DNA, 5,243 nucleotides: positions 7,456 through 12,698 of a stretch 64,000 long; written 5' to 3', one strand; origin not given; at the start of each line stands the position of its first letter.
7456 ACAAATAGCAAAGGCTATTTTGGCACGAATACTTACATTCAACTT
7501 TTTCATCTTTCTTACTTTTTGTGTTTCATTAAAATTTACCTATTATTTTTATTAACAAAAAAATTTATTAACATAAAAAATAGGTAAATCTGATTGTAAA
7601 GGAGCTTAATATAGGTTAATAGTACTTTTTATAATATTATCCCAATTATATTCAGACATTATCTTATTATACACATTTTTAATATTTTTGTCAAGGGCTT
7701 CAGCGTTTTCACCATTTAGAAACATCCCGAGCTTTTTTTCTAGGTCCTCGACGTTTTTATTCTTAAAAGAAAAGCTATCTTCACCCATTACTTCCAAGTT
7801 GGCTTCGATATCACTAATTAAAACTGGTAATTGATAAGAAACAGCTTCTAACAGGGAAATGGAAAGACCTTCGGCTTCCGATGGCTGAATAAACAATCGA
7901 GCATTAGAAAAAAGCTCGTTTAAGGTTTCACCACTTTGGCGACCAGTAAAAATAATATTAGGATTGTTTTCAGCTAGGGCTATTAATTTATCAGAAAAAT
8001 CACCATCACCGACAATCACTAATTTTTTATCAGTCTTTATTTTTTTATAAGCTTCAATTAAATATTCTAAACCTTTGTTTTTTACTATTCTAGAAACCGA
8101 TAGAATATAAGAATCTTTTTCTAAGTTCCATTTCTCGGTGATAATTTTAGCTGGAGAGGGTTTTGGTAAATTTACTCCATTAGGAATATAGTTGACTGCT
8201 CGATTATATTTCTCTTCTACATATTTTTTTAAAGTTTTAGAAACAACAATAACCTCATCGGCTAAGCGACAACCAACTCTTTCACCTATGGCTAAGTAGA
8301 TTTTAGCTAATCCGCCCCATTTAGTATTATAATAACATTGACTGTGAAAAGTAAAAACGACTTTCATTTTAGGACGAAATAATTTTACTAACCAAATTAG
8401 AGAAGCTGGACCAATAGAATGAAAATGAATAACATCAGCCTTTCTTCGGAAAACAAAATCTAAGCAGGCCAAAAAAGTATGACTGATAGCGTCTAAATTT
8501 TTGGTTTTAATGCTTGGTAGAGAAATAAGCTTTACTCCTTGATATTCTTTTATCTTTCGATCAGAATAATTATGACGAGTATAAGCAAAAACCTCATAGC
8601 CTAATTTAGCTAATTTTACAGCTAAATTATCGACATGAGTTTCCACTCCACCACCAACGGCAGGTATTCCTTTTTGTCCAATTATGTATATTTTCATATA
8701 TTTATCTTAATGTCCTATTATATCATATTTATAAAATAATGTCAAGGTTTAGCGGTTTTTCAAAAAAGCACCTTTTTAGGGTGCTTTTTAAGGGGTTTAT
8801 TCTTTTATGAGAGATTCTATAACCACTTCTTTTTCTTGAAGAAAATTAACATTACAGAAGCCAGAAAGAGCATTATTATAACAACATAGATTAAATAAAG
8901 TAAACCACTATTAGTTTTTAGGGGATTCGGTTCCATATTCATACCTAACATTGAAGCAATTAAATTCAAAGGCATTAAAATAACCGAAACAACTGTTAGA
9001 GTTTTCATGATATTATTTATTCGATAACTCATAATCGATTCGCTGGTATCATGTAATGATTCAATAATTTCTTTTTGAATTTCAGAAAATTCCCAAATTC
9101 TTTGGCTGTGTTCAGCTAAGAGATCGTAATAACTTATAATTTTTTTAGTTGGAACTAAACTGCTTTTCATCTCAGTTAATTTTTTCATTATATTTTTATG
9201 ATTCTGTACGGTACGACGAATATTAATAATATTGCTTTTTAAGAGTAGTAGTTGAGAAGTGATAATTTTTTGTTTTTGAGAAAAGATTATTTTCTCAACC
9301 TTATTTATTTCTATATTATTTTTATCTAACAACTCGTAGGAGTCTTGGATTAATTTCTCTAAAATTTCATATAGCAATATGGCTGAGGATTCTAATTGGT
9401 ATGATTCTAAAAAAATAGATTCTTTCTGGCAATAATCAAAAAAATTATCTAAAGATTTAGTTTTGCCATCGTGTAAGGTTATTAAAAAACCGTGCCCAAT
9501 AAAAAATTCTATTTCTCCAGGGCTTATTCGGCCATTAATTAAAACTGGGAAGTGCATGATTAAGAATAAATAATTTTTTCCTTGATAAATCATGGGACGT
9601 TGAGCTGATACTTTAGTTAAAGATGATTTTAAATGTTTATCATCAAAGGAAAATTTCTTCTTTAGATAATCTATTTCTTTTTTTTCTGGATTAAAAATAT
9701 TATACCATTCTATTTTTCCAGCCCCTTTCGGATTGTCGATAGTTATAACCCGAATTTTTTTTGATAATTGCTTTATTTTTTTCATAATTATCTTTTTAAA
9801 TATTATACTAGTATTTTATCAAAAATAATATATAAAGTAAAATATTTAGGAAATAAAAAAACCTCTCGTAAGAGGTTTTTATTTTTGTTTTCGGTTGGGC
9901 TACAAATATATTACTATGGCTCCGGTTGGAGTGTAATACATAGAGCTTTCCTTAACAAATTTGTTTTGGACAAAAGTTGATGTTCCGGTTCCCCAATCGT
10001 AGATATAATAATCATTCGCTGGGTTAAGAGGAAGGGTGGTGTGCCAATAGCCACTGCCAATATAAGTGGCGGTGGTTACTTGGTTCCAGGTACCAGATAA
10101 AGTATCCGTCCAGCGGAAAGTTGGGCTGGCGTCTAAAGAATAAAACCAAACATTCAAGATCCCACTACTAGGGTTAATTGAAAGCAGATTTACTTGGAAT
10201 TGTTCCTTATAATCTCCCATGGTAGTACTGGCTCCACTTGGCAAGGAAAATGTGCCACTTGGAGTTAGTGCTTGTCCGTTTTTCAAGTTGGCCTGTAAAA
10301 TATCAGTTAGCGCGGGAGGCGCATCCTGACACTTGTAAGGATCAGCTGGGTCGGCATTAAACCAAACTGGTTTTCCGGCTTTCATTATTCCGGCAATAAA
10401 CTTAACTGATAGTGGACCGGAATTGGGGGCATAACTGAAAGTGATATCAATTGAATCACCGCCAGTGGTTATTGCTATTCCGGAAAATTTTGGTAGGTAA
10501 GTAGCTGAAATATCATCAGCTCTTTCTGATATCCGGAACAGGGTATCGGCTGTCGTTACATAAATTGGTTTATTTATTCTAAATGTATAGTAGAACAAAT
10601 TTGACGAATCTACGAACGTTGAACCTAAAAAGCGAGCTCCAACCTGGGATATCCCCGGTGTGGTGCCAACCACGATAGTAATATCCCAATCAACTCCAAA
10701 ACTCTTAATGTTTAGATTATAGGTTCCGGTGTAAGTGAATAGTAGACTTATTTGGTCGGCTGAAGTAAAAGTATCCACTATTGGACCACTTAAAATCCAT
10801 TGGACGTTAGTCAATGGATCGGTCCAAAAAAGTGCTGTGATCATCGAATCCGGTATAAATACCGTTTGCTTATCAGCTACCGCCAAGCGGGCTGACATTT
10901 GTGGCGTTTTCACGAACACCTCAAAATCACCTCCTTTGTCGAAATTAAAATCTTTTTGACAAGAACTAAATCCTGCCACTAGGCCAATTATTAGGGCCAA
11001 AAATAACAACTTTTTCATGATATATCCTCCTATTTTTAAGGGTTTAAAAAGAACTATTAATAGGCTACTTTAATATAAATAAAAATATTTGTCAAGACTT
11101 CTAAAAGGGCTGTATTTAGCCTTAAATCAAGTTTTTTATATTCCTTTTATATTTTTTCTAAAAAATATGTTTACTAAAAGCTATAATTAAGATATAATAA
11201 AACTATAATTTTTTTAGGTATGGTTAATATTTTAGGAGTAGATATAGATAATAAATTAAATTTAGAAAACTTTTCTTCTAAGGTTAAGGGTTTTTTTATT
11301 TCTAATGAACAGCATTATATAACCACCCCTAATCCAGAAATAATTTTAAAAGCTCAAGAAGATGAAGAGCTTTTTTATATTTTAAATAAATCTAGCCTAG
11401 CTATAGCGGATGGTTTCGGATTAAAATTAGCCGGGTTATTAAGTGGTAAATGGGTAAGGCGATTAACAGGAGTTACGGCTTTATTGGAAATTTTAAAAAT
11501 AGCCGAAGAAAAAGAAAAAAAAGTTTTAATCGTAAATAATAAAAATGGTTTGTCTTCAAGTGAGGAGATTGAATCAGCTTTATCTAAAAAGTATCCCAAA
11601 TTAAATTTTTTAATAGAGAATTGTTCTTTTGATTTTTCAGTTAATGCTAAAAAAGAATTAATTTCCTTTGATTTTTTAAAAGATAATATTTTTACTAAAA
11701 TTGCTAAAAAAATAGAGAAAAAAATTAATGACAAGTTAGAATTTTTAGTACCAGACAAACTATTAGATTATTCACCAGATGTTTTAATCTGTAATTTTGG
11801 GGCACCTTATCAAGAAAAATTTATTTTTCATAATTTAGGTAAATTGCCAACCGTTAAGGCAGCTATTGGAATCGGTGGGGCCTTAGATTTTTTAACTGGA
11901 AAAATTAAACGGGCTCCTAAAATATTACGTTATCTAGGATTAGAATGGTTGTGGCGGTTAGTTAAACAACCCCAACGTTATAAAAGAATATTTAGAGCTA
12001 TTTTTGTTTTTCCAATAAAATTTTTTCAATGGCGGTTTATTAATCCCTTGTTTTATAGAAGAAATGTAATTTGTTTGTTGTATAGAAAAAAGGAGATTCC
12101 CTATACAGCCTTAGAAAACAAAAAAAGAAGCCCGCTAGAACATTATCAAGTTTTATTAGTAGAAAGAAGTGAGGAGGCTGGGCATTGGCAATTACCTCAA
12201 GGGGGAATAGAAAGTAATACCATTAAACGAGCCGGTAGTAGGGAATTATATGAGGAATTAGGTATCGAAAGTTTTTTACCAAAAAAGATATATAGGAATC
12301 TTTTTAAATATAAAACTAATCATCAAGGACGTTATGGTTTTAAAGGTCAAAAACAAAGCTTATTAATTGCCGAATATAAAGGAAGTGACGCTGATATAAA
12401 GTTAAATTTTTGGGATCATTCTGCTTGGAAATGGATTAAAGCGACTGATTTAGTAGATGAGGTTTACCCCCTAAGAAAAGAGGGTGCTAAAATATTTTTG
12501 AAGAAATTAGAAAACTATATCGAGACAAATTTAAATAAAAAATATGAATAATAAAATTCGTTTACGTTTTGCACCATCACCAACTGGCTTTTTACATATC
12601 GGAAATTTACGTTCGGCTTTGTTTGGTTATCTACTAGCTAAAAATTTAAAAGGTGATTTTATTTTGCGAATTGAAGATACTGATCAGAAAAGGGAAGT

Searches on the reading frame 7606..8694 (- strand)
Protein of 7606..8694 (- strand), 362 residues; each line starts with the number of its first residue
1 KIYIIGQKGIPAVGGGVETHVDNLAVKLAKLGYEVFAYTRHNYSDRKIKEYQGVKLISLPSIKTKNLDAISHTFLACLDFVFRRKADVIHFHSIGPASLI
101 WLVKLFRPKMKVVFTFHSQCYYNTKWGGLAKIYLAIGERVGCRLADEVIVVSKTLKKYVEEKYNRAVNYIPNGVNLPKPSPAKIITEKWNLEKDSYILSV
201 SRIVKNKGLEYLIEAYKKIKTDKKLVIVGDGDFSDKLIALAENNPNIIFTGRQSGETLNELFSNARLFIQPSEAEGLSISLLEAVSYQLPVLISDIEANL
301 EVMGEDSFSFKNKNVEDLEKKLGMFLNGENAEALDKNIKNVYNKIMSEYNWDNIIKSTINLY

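Call 17: search_protein_families(library=pfam, proteins=[window:7606-8694:-], max_evalue=0.00001)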
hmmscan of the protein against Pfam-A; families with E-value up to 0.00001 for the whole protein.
window:7606-8694:- (362 aa): 6 families
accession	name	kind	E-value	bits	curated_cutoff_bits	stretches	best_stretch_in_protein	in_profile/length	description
PF00534.26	Glycos_transf_1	-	7.9e-32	110.6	26.4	1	187-339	7-170/172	Glycosyl transferases group 1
PF13439.12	Glyco_transf_4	-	2.7e-26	93.1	28.5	1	15-176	2-168/170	Glycosyltransferase Family 4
PF13692.12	Glyco_trans_1_4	-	1.4e-25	90.7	27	1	196-323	3-137/142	Glycosyl transferases group 1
PF13579.12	Glyco_trans_4_4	-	3.3e-17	63.7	29.7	1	15-173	1-158/158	Glycosyl transferase 4-like domain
PF09314.17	DUF1972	-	1.2e-10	41.7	25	1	2-169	4-180/186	Domain of unknown function (DUF1972)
PF20706.3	GT4-conflict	-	3e-09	36.8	26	1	15-295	12-312/385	Family 4 Glycosyltransferase in conflict systems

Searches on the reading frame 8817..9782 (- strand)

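Call 17: search_protein_families(library=pfam, proteins=[window:8817-9782:-], max_evalue=0.00001)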
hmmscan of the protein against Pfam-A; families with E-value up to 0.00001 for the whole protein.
window:8817-9782:- (321 aa): 1 family
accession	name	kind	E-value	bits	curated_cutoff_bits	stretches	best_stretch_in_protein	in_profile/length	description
PF01544.23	CorA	-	3.1e-48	165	27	1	23-317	3-292/292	CorA-like Mg2+ transporter protein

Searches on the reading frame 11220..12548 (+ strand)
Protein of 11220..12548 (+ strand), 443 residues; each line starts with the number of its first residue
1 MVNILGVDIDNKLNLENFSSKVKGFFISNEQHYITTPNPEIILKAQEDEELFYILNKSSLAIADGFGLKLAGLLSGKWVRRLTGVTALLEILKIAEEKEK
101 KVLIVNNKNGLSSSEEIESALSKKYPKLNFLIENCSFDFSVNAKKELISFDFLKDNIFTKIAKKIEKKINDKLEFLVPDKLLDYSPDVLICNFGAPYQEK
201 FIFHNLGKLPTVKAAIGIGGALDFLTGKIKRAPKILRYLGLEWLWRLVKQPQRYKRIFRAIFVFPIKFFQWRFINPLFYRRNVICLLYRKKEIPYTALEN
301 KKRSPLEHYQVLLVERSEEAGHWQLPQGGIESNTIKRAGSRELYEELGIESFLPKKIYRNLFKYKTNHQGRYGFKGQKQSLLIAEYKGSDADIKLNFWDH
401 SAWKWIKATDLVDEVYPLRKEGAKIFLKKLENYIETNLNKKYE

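Call 17: search_protein_families(library=pfam, proteins=[window:11220-12548:+], max_evalue=0.00001)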
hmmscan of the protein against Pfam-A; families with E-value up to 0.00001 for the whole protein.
window:11220-12548:+ (443 aa): 2 families
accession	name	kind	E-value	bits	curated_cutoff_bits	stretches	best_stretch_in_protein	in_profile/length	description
PF03808.19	Glyco_tran_WecG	-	1e-29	103.9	27.4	1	59-257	2-167/168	Glycosyl transferase WecG/TagA/CpsF family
PF00293.34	NUDIX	-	1.9e-10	41.3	21.1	1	308-421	14-126/134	NUDIX domain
